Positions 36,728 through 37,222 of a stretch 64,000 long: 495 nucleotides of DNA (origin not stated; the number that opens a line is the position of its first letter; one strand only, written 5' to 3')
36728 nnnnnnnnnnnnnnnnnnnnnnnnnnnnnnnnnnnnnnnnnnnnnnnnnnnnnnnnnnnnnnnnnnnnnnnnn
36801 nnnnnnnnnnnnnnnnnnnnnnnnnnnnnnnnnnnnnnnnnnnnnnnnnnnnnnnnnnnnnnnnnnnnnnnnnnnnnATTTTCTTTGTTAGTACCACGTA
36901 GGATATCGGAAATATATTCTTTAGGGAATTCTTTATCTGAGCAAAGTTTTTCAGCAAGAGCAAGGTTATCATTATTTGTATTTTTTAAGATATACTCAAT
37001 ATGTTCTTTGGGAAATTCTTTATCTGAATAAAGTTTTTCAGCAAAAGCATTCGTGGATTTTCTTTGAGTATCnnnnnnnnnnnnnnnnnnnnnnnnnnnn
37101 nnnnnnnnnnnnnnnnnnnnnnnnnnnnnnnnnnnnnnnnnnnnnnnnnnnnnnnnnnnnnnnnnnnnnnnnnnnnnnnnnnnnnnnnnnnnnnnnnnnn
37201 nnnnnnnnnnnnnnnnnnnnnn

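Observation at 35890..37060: Intragenic 96-99-bp tandem repeat array (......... units) with near-identical central copies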

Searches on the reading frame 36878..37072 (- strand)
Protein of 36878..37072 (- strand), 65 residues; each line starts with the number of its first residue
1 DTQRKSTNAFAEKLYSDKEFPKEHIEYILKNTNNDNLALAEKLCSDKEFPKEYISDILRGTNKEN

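Call 22: search_solved_structures(query=A2, max_evalue=10)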
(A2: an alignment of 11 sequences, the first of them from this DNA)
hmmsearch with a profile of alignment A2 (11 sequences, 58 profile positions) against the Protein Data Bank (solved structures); distinct sequences matched with E-value up to 10: 6.
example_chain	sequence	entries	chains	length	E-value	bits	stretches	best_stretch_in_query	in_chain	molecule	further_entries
1x0m_A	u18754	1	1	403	0.34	13.8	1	30-53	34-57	Aminotransferase II Homologue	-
3aov_A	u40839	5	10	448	0.38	13.7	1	30-53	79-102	Putative uncharacterized protein PH0207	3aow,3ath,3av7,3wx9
4gkf_A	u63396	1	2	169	0.55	13.2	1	16-41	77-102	CRISPR system Cmr subunit Cmr5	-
1u2w_A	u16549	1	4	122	0.68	12.9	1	18-55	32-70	Cadmium efflux system accessory protein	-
3f72_A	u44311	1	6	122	1.6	11.7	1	18-55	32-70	Cadmium efflux system accessory protein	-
2aeu_A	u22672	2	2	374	4.6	10.2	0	6-30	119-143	Hypothetical protein MJ0158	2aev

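Call 26: search_protein_families(library=pfam, alignment_id=A2, max_evalue=10)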
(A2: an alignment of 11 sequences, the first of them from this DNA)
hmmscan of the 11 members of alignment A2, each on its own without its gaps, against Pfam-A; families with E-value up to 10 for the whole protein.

A. member 1, seq(58 aa): 2 families
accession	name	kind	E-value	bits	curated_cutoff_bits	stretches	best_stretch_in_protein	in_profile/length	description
PF06855.17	YozE_SAM_like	-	4.3e-05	24.1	25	2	2-20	19-37/66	YozE SAM-like fold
PF23556.1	TPR_Vps41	-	0.055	13.1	27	1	12-48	227-263/333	Vps41 TPR-like region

B. families by the number of members that match (of 11 scanned): 14 families
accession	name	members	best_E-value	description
PF06855.17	YozE_SAM_like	7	4.3e-05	YozE SAM-like fold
PF18265.6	Nas2_N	2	0.0085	Nas2 N_terminal domain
PF07261.16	DnaB_2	2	0.016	Replication initiation and membrane attachment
PF21005.3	MCEL_GT_OB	2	0.1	mRNA-capping enzyme catalytic subunit, GTase, OB fold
PF23135.2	TRI4_N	1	0.0027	TRI4 N-terminal domain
PF00061.29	Lipocalin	1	0.025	Lipocalin / cytosolic fatty-acid binding protein family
PF23556.1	TPR_Vps41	1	0.055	Vps41 TPR-like region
PF00651.37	BTB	1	0.071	BTB/POZ domain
PF13475.11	DUF4116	1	0.092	Domain of unknown function (DUF4116)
PF10397.14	ADSL_C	1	0.11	Adenylosuccinate lyase C-terminus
PF24614.1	Tf2-1_C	1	0.15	Transposon Tf2-1 polyprotein, C-terminal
PF21759.2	AIR2-like_ZnK4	1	0.23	AIR2-like, CCHC-type 1 zinc finger 4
PF24788.1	AtPDCT1_2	1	0.31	AtPDCT1/2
PF10264.15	Stork_head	1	1.3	Winged helix Storkhead-box1 domain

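Call 27: search_protein_families(library=ncbifam, alignment_id=A2, max_evalue=10)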
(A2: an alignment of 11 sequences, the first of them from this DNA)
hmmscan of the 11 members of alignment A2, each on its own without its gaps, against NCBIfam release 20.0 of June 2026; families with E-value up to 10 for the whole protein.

A. member 1, seq(58 aa): 1 family
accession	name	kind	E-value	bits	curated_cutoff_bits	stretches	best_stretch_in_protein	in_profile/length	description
NF010193.0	PRK13672.1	equivalog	1.4e-05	25.2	67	2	2-20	24-42/74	hypothetical protein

B. families by the number of members that match (of 11 scanned): 6 families
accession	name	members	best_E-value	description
NF010193.0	PRK13672.1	8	1.4e-05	hypothetical protein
NF002986.0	PRK03717.1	1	0.027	ribonuclease P protein component 2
NF009786.0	PRK13280.1-5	1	0.062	N-glycosylase/DNA lyase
NF010188.0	PRK13667.1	1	0.088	hypothetical protein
NF052366.1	photon_PedR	1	0.088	photosynthetic electron transport-dependent transcriptional regulator PedR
NF009785.0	PRK13280.1-2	1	0.11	N-glycosylase/DNA lyase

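Call 30: search_protein_representatives(alignment_id=A2)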
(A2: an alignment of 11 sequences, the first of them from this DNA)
Query: 11 sequences, 58 profile positions. Proteins with E-value up to 0.001 (for the whole library): 156; up to 1e-10: 92; up to 1e-30: 29. The best 150 are listed.
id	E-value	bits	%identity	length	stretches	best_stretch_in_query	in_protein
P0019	2.0e-173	578.3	-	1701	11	2-55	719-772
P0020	3.4e-155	519.9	-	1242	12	1-58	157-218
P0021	2.5e-101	347.4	-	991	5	1-58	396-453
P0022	7.0e-95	326.8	-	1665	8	1-58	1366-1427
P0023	2.9e-94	324.8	-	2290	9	1-58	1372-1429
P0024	8.9e-76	265.6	-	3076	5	2-58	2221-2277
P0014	3.2e-74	260.6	-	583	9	1-57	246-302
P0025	1.7e-71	251.9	-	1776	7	1-58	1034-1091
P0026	5.9e-67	237.3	-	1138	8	1-58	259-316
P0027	1.8e-65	232.6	-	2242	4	2-58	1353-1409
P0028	3.0e-64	228.7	-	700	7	2-53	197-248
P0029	1.2e-56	204.3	-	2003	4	1-58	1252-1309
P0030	1.3e-55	201.0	-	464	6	2-58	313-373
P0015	7.0e-55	198.7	-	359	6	1-58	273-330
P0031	4.5e-50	183.2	-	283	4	2-58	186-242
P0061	1.9e-20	88.3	-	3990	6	2-57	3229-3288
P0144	4.7e-06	42.3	-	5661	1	1-56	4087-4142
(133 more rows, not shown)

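Call 45: search_solved_structures(query=window:36878-37072:-, max_evalue=10, show_alignments=3)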
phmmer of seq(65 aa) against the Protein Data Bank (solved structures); distinct sequences matched with E-value up to 10: 0.

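Call 48: search_protein_families(library=pfam, proteins=[P0019, P0020, P0021, P0022, P0025, P0026, P0028, P0030], max_evalue=0.001)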
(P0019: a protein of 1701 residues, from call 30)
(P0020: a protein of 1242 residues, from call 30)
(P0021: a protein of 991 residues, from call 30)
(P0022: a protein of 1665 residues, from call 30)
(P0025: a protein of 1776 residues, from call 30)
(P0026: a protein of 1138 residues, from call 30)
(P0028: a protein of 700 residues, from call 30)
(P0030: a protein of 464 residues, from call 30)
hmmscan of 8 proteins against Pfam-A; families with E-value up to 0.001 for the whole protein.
P0019 (1701 aa): 4 families
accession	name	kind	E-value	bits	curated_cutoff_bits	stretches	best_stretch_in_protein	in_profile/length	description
PF06855.17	YozE_SAM_like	-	1.2e-09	38.7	25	0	849-878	4-33/66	YozE SAM-like fold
PF01966.28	HD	-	0.00039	21.1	22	0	1279-1360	3-88/116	HD domain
PF06743.20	FAST_1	-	0.00061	20.1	27.4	0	966-1002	28-64/72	FAST kinase-like protein, subdomain 1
PF04855.17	SNF5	-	0.0009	19.5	21.8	0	864-901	145-182/225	SNF5 / SMARCB1 / INI1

P0020 (1242 aa): 0 families

P0021 (991 aa): 1 family
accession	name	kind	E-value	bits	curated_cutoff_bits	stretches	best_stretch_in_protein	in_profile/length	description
PF06855.17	YozE_SAM_like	-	0.0006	20.4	25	0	415-441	5-34/66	YozE SAM-like fold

P0022 (1665 aa): 0 families

P0025 (1776 aa): 0 families

P0026 (1138 aa): 2 families
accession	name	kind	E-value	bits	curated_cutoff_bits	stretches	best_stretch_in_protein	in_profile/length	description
PF01966.28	HD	-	7.4e-05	23.5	22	1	702-788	3-93/116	HD domain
PF06855.17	YozE_SAM_like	-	8.6e-05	23.1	25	0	256-278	15-37/66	YozE SAM-like fold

P0028 (700 aa): 1 family
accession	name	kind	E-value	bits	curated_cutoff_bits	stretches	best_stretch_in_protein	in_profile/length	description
PF18265.6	Nas2_N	-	0.00032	21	23.2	0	97-126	15-44/79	Nas2 N_terminal domain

P0030 (464 aa): 0 families

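Call 49: search_protein_families(library=pfam, proteins=[P0023, P0024, P0027, P0029], max_evalue=0.001)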
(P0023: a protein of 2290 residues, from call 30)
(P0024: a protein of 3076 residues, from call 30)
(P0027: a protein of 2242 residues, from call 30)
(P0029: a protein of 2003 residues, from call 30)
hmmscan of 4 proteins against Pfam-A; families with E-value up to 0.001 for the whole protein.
P0023 (2290 aa): 4 families
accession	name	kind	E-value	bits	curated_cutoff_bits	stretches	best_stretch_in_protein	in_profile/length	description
PF18265.6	Nas2_N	-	1.2e-05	25.6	23.2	0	1435-1476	3-44/79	Nas2 N_terminal domain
PF01966.28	HD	-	2e-05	25.3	22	1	1790-1874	2-90/116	HD domain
PF23556.1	TPR_Vps41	-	0.00033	20.4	27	0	1354-1399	227-272/333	Vps41 TPR-like region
PF04855.17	SNF5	-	0.00056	20.2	21.8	0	1373-1432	145-187/225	SNF5 / SMARCB1 / INI1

P0024 (3076 aa): 2 families
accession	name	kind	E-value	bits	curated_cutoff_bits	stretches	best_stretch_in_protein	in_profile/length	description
PF00226.36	DnaJ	-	7.5e-08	32.8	27.8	1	711-767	5-54/63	DnaJ domain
PF06855.17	YozE_SAM_like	-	1.1e-05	26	25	0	2413-2440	5-35/66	YozE SAM-like fold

P0027 (2242 aa): 0 families

P0029 (2003 aa): 0 families

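Call 74: find_related_loci(query=A2, collection=viral_contigs, flank=3000)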
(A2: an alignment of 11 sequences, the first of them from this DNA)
Query A2 (58 aa) in viral_contigs; peptide patterns used: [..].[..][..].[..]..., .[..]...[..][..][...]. (x = any residue, [..] = any of these).
107 stretches matched a pattern, but none encodes a relative of the query by tblastn (E <= 1e-3).

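Call 83: list_cluster_members(proteins=[P0019, P0020, P0022, P0023, P0024, P0025, P0027, P0029, P0061, P0144])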
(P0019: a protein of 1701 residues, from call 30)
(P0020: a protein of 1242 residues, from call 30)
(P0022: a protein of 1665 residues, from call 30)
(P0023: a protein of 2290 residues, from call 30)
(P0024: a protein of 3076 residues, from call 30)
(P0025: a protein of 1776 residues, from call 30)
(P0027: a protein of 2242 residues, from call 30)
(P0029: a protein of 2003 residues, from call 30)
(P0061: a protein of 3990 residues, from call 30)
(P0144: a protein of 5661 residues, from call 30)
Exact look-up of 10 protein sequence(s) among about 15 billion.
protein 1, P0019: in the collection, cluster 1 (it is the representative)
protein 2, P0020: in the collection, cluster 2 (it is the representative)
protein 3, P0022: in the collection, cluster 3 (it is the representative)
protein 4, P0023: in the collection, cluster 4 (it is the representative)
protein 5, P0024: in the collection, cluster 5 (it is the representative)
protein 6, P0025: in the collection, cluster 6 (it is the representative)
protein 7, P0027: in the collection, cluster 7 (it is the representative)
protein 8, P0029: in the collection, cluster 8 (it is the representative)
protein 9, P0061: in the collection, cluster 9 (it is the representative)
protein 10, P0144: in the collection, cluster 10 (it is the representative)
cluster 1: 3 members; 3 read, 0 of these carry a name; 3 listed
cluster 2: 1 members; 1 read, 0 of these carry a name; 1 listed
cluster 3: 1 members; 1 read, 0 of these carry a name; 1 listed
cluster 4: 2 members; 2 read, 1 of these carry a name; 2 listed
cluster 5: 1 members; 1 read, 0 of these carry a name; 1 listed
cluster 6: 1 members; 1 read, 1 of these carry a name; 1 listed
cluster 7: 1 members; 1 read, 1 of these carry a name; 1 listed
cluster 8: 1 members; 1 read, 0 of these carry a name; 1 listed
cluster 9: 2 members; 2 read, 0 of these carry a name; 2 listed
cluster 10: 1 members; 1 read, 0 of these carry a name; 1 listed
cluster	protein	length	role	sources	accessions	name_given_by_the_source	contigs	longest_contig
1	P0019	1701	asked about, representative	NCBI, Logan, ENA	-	-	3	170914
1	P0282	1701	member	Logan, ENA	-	-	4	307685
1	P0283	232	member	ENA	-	-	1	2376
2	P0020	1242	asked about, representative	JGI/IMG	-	-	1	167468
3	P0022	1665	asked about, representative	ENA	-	-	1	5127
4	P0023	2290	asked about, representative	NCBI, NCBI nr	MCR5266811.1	MAG: HD domain-containing protein [Cyanobacteria bacterium RUI128] | HD domain-containing protein [Cyanobacteria bacterium RUI128]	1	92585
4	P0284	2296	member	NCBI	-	-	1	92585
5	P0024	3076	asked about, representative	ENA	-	-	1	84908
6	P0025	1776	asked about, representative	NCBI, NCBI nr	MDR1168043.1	MAG: hypothetical protein LBK53_04020, partial [Heliobacteriaceae bacterium] | hypothetical protein [Heliobacteriaceae bacterium]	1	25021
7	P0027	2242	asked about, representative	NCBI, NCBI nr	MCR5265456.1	MAG: hypothetical protein K6E29_02550 [Cyanobacteria bacterium RUI128] | hypothetical protein [Cyanobacteria bacterium RUI128]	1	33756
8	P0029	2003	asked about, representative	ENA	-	-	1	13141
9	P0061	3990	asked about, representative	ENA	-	-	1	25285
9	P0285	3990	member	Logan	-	-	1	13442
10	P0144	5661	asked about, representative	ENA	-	-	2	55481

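Call 93: search_protein_families(library=pfam, alignment_id=A5, max_evalue=0.00001)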
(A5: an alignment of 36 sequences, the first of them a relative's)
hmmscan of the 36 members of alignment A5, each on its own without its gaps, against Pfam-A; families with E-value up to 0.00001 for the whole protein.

A. member 1, P0021 (991 aa): 0 families

B. families by the number of members that match (of 36 scanned): 2 families
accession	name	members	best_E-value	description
PF00226.36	DnaJ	1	7.5e-08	DnaJ domain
PF06855.17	YozE_SAM_like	1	8.2e-06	YozE SAM-like fold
